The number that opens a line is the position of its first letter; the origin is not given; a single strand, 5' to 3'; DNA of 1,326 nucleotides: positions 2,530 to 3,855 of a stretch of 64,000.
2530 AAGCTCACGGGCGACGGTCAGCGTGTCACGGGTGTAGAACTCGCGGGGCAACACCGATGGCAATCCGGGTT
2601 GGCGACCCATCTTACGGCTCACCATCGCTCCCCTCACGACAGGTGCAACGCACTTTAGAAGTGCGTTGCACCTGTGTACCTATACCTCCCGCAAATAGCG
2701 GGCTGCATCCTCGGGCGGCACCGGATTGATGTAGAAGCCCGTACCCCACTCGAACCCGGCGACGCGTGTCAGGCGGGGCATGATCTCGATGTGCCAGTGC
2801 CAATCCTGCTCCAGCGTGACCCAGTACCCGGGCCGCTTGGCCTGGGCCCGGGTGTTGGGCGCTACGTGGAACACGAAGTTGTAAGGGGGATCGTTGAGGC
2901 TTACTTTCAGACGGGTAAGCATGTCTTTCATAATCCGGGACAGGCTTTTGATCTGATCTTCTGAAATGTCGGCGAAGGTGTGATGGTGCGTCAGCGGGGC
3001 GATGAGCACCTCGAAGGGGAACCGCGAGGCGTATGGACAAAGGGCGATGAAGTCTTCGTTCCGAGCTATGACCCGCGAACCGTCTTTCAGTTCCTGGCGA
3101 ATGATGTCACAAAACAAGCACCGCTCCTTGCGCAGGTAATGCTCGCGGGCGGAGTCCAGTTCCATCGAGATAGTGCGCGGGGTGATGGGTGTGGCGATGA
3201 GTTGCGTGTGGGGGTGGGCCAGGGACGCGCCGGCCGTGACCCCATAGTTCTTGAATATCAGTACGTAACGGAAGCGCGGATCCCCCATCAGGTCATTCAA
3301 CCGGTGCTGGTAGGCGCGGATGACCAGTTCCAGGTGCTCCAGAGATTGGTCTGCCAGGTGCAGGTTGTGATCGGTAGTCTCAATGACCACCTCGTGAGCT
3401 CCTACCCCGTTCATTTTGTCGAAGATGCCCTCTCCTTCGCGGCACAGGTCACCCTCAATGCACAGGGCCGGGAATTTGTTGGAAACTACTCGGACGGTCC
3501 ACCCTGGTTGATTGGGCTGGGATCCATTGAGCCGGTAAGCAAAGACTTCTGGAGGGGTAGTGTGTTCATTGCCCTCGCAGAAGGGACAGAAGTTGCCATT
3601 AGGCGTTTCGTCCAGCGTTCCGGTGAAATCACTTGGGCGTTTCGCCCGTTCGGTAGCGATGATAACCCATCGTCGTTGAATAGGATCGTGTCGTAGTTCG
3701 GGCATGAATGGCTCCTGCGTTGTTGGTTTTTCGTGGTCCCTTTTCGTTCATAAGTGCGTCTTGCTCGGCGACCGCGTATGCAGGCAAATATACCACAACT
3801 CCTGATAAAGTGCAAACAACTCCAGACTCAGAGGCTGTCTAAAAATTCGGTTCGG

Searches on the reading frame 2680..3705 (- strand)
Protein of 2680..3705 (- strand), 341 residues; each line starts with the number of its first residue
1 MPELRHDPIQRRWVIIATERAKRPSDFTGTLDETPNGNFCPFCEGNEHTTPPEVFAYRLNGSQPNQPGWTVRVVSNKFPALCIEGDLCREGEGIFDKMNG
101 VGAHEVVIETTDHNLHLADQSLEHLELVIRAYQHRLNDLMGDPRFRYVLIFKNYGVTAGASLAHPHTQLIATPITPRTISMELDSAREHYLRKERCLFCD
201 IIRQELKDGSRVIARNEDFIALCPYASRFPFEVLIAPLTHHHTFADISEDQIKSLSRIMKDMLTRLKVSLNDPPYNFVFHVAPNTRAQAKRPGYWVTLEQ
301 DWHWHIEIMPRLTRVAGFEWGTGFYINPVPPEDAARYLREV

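Call 48: search_protein_families(library=pfam, max_evalue=0.0001, proteins=[window:2680-3705:-])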
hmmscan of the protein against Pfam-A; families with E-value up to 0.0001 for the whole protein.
window:2680-3705:- (341 aa): 4 families
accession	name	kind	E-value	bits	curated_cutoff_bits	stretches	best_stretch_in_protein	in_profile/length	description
PF01087.27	GalP_UDP_transf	-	5.5e-15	56.7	22.1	1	4-176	14-184/184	Galactose-1-phosphate uridyl transferase, N-terminal domain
PF16268.10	DUF4921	-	2.6e-14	53.4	28.5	1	129-333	204-388/425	Domain of unknown function (DUF4921)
PF16285.10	DUF4931_N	-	3.2e-11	43.8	24.1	1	104-170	53-119/124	Domain of unknown function (DUF4931) N-terminal domain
PF02744.22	GalP_UDP_tr_C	-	7.1e-11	42.6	29.2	1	188-314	7-123/165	Galactose-1-phosphate uridyl transferase, C-terminal domain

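Call 49: search_protein_families(library=padloc, max_evalue=0.001, proteins=[window:2680-3705:-])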
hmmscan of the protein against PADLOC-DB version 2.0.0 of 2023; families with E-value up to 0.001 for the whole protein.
window:2680-3705:- (341 aa): 1 family
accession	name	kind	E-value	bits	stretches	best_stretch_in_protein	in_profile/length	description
PDLC00441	ThsC2|ThsC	-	0.00012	19.9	0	193-263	11-79/148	HIT family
